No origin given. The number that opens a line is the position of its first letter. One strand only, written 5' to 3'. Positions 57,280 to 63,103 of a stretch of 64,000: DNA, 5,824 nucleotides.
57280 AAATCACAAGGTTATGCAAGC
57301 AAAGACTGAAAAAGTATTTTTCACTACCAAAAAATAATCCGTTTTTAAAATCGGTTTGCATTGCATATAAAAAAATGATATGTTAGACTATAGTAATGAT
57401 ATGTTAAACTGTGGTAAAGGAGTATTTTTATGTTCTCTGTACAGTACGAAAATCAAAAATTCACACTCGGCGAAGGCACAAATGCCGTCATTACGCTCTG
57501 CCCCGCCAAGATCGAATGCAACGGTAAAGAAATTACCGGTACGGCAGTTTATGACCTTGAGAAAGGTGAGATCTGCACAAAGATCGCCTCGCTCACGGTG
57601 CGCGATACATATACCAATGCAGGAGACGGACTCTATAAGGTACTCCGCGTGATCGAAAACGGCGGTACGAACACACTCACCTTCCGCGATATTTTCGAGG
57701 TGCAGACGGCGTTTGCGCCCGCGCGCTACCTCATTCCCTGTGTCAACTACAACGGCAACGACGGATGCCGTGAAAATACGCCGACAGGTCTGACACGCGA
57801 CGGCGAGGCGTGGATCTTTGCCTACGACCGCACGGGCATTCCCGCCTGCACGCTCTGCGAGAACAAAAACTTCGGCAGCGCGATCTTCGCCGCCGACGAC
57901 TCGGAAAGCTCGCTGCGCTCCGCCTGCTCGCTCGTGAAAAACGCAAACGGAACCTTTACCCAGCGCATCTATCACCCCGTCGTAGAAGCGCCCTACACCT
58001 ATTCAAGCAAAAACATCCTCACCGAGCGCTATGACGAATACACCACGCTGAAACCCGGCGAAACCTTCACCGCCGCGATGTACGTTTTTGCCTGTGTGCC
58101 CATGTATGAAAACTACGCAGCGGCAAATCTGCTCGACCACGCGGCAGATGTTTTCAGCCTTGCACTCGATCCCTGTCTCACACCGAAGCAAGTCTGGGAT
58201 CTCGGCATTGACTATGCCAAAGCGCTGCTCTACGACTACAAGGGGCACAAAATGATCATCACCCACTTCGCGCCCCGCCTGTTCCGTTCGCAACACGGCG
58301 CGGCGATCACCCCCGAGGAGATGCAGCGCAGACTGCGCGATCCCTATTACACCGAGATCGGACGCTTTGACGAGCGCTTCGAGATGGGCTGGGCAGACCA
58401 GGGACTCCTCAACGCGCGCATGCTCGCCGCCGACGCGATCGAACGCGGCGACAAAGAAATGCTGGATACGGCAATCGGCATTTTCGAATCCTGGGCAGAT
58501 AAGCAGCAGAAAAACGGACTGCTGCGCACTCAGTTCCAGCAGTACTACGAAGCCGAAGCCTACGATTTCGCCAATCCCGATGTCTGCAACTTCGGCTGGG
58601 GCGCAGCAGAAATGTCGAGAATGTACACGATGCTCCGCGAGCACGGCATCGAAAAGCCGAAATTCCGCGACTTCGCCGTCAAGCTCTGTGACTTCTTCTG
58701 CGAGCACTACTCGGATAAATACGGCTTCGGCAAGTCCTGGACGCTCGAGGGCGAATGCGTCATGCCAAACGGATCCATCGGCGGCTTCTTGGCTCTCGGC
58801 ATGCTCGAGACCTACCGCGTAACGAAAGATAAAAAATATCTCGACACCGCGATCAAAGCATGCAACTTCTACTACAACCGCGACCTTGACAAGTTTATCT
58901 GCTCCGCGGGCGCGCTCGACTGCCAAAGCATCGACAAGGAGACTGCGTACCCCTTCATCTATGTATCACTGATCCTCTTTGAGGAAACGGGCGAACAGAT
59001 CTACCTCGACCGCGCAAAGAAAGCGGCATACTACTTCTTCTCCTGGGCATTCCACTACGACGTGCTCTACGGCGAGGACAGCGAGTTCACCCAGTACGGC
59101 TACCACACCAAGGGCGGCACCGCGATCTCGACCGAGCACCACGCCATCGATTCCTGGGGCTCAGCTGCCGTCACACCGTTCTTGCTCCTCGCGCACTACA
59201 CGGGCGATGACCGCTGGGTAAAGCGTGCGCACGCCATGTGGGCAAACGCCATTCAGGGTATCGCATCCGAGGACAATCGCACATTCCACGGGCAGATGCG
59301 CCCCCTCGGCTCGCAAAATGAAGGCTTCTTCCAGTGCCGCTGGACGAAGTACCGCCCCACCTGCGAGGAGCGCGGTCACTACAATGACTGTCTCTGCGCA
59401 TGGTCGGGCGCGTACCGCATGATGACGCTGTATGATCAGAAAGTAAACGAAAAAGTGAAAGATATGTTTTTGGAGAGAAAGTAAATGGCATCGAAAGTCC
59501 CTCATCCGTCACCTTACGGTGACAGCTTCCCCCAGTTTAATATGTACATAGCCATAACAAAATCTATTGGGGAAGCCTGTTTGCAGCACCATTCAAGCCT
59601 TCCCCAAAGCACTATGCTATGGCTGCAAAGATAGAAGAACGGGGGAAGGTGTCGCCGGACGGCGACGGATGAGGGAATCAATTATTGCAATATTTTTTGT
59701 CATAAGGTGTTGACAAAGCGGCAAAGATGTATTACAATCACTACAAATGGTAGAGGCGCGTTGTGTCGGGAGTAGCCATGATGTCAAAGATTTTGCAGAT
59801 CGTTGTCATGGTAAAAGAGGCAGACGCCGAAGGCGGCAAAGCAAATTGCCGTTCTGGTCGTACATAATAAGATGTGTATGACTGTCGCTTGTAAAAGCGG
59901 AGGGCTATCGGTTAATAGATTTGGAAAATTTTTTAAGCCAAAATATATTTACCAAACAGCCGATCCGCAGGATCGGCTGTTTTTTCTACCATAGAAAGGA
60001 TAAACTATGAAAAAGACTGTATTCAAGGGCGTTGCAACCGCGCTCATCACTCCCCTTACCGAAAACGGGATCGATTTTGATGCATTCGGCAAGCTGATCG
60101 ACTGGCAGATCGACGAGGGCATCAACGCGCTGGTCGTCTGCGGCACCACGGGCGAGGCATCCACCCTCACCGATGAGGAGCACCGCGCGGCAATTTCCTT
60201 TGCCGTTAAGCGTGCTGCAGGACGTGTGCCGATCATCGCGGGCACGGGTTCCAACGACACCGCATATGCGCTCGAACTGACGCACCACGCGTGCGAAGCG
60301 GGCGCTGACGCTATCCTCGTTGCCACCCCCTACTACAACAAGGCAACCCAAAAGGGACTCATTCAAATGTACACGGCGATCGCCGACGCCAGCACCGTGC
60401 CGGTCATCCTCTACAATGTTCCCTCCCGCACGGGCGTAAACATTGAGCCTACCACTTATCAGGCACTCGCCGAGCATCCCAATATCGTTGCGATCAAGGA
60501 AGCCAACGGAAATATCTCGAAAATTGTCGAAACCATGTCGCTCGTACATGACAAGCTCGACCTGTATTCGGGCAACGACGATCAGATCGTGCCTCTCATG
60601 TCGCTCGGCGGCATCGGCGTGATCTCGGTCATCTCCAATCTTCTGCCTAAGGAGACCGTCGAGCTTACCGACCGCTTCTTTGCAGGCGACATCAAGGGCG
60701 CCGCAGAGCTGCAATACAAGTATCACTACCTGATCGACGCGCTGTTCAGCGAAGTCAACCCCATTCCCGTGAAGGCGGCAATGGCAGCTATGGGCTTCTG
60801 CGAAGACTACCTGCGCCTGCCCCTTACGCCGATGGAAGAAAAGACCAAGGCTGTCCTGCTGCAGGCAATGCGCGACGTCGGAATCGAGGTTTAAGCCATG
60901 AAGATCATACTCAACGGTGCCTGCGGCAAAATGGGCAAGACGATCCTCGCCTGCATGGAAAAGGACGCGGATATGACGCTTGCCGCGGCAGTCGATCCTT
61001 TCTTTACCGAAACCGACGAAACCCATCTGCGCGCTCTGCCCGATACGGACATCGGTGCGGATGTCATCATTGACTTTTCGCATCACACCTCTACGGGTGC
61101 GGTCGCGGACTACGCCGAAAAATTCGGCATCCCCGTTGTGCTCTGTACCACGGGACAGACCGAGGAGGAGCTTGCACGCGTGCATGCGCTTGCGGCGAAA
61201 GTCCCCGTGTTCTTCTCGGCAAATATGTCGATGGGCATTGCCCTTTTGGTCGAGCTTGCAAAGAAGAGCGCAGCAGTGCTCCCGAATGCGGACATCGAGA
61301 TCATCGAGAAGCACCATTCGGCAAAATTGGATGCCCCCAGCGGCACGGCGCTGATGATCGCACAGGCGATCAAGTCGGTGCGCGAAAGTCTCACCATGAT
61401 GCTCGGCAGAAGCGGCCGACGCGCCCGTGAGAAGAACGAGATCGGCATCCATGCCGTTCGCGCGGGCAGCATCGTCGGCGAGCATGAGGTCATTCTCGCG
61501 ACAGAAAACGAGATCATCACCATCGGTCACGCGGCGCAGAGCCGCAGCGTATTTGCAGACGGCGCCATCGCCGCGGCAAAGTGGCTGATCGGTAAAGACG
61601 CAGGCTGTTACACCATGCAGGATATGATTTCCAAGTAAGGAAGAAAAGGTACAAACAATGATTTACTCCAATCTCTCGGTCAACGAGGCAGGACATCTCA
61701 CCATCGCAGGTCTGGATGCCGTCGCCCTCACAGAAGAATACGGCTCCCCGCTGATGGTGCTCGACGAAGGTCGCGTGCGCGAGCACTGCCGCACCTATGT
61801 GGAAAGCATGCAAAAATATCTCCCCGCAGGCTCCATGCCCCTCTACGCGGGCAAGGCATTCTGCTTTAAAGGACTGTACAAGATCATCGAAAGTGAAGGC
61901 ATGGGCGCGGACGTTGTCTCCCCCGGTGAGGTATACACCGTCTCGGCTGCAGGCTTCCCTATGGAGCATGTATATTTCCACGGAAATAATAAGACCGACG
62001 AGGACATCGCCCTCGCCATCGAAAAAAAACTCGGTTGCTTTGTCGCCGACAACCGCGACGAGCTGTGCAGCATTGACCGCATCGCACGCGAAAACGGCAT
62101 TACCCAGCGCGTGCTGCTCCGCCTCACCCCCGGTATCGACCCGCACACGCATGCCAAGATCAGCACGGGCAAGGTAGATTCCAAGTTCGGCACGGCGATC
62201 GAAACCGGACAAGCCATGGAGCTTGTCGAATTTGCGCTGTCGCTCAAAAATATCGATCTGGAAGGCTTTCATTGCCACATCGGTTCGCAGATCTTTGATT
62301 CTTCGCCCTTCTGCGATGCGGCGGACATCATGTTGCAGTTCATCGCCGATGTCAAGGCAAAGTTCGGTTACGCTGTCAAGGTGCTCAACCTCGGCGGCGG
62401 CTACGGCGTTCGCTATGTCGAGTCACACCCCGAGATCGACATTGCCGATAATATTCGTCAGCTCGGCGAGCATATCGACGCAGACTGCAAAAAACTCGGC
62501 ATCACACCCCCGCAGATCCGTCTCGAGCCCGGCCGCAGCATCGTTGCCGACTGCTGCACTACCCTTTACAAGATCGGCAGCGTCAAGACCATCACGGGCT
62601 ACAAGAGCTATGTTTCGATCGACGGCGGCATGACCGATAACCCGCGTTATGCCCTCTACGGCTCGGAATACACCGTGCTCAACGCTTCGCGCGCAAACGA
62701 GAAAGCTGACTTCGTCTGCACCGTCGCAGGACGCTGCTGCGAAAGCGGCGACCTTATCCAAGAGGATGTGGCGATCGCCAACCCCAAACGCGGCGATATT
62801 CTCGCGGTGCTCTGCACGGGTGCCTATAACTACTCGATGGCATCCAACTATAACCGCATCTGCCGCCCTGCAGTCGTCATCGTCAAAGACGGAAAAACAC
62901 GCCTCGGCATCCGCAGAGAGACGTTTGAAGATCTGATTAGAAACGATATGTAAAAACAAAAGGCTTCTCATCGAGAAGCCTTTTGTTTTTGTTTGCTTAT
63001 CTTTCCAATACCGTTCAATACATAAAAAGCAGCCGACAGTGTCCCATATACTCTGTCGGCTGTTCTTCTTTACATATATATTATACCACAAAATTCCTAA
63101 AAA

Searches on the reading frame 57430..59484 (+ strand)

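Call 20: search_protein_families(library=pfam, proteins=[window:57430-59484:+], max_evalue=0.001)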
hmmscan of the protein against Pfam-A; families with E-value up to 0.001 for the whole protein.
window:57430-59484:+ (684 aa): 1 family
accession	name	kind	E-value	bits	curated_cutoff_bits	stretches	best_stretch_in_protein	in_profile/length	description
PF03663.20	Glyco_hydro_76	-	2.7e-06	27.6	25.9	1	382-549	86-265/366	Glycosyl hydrolase family 76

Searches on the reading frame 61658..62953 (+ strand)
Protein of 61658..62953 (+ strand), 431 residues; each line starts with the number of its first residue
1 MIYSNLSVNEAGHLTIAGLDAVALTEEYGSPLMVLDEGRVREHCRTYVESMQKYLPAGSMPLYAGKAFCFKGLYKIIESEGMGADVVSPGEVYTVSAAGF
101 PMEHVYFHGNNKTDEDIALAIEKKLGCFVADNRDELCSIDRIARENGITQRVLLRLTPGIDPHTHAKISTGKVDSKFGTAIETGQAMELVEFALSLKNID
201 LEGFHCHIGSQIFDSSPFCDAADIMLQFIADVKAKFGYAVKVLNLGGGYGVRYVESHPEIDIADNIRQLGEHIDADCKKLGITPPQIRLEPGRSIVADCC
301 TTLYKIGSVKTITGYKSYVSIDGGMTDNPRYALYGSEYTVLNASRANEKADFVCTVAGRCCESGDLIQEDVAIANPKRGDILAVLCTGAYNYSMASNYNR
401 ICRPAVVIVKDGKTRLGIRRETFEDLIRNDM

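Call 20: search_protein_families(library=pfam, proteins=[window:61658-62953:+], max_evalue=0.001)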
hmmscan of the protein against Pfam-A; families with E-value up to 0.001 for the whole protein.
window:61658-62953:+ (431 aa): 2 families
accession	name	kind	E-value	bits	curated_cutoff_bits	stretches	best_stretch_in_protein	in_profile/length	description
PF02784.22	Orn_Arg_deC_N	-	3.1e-55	187.7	23.4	1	47-297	7-247/247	Pyridoxal-dependent decarboxylase, pyridoxal binding domain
PF00278.28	Orn_DAP_Arg_deC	-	7.2e-15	55.5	23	1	131-388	5-95/95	Pyridoxal-dependent decarboxylase, C-terminal sheet domain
